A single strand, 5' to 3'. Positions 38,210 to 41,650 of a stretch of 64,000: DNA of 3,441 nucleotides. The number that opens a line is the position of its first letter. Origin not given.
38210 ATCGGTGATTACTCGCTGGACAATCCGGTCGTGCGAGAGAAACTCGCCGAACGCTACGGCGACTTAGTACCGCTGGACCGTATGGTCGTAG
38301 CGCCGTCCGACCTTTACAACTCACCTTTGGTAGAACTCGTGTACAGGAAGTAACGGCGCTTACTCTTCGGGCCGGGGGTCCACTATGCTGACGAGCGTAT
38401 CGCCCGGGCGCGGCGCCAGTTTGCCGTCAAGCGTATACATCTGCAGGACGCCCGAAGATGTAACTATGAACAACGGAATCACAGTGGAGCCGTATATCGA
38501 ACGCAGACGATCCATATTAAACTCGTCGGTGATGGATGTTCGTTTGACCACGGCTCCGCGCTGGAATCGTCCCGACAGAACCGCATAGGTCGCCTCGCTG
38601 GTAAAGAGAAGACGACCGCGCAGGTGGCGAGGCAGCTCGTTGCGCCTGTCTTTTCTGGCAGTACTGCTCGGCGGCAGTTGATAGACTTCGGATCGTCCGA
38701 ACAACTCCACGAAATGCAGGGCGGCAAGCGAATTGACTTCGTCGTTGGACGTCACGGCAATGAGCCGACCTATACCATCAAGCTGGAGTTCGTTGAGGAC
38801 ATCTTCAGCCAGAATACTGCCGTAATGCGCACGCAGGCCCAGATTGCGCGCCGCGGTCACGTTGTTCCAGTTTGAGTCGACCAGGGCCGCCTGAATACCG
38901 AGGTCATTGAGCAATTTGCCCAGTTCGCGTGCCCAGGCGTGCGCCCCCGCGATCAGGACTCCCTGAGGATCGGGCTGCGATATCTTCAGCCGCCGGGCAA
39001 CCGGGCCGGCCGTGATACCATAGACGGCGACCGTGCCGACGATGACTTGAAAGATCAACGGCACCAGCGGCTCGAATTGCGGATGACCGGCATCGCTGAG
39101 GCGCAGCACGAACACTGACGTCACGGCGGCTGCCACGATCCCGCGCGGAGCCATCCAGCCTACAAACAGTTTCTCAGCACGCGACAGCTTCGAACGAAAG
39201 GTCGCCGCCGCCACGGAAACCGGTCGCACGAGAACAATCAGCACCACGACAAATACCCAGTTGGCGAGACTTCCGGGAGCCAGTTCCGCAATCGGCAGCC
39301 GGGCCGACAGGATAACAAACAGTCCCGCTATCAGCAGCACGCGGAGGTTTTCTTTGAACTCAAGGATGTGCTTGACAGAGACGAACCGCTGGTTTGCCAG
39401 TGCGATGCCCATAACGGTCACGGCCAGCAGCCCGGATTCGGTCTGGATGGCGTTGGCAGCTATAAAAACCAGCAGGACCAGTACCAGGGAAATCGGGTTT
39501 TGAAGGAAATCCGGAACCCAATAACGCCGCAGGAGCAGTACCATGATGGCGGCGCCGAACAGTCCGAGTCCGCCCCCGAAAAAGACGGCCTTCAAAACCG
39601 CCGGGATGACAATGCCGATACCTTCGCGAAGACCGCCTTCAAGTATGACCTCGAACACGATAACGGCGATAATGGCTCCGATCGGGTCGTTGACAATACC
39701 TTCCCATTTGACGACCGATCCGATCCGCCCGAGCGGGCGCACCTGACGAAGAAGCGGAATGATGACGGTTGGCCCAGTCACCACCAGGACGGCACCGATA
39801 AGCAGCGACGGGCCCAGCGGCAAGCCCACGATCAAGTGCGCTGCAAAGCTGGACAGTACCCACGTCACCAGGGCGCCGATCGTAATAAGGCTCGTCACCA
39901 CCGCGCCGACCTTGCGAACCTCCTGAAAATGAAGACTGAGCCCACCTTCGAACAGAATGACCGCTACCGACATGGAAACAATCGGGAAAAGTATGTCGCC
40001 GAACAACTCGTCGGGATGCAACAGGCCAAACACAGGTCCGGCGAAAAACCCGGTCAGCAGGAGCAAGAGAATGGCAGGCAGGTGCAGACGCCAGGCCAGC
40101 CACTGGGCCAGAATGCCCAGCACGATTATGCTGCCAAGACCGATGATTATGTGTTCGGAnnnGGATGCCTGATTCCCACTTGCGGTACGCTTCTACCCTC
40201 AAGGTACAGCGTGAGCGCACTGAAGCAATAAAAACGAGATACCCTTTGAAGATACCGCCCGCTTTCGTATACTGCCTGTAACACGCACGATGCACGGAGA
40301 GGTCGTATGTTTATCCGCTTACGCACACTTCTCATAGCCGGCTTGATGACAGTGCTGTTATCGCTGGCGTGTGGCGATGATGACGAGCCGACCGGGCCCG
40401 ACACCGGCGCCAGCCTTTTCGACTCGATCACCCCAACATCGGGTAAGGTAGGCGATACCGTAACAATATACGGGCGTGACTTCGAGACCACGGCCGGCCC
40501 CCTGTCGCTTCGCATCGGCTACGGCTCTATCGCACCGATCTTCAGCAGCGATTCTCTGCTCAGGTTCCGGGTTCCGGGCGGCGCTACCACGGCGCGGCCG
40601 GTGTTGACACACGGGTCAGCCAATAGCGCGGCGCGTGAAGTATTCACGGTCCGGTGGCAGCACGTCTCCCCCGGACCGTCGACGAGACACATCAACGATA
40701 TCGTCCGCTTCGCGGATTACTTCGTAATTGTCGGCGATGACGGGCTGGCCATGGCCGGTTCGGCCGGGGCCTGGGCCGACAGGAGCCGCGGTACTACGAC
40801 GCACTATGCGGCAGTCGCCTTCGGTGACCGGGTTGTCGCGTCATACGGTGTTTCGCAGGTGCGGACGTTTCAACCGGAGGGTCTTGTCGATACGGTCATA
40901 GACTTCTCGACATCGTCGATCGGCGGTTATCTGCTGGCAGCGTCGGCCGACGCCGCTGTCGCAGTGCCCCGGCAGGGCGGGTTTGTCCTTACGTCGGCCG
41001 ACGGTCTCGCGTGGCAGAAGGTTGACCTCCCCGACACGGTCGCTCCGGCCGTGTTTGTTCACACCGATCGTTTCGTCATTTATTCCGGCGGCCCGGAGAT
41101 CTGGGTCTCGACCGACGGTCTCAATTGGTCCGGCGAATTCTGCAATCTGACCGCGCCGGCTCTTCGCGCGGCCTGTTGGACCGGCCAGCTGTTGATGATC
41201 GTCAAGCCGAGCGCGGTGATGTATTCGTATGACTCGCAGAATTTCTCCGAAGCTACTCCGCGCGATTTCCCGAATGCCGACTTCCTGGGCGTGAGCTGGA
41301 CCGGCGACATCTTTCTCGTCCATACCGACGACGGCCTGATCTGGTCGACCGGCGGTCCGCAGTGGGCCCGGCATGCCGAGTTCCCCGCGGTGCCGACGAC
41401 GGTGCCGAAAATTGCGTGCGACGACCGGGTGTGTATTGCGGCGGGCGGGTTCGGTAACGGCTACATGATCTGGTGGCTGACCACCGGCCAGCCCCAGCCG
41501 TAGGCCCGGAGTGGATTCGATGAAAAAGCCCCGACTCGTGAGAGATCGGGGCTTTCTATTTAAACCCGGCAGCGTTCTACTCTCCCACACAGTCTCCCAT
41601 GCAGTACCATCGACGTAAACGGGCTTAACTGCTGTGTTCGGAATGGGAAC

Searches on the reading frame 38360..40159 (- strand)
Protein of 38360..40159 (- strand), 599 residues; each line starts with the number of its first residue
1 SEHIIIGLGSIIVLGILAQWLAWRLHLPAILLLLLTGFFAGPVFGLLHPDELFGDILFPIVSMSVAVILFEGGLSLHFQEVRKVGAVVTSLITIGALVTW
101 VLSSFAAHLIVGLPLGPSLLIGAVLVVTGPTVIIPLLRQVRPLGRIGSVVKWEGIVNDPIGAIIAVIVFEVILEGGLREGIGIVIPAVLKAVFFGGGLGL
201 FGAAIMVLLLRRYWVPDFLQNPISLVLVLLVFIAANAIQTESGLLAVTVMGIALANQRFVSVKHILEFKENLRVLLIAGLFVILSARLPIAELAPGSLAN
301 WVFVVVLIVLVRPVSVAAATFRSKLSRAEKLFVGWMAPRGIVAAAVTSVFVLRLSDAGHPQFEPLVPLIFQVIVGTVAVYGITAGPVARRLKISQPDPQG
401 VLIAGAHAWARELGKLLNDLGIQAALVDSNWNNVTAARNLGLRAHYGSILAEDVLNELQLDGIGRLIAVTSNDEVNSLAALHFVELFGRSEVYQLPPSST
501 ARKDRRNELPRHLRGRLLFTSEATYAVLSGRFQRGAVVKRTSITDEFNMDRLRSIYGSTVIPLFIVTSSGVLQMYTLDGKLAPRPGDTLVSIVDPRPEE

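Call 78: search_protein_families(library=pfam, proteins=[window:38360-40159:-], max_evalue=0.0001)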
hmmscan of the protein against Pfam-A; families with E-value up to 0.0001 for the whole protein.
window:38360-40159:- (599 aa): 2 families
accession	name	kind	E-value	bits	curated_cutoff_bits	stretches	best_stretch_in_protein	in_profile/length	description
PF00999.27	Na_H_Exchanger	-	2.6e-38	132.3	26.2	1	16-389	5-374/375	Sodium/hydrogen exchanger, transmembrane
PF02254.24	TrkA_N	-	1.3e-08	35.6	23.8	1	401-492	1-92/116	TrkA-N domain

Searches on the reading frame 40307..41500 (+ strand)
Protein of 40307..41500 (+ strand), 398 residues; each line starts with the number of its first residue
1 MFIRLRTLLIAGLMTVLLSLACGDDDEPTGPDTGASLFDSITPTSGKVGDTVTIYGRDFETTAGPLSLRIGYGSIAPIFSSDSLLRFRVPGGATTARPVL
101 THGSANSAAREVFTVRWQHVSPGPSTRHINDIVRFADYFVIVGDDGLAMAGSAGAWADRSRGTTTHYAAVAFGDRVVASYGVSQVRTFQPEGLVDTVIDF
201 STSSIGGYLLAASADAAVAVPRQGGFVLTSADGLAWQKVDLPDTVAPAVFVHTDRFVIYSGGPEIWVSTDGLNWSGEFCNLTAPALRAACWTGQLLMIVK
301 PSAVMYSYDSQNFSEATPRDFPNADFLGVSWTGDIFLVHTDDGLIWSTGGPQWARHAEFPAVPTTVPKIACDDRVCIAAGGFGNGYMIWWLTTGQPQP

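Call 78: search_protein_families(library=pfam, proteins=[window:40307-41500:+], max_evalue=0.0001)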
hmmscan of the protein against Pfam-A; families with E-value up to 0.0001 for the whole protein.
window:40307-41500:+ (398 aa): 1 family
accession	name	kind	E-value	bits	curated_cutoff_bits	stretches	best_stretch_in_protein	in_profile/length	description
PF01833.30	TIG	-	1.8e-08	34.7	20.9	1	38-95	3-62/84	IPT/TIG domain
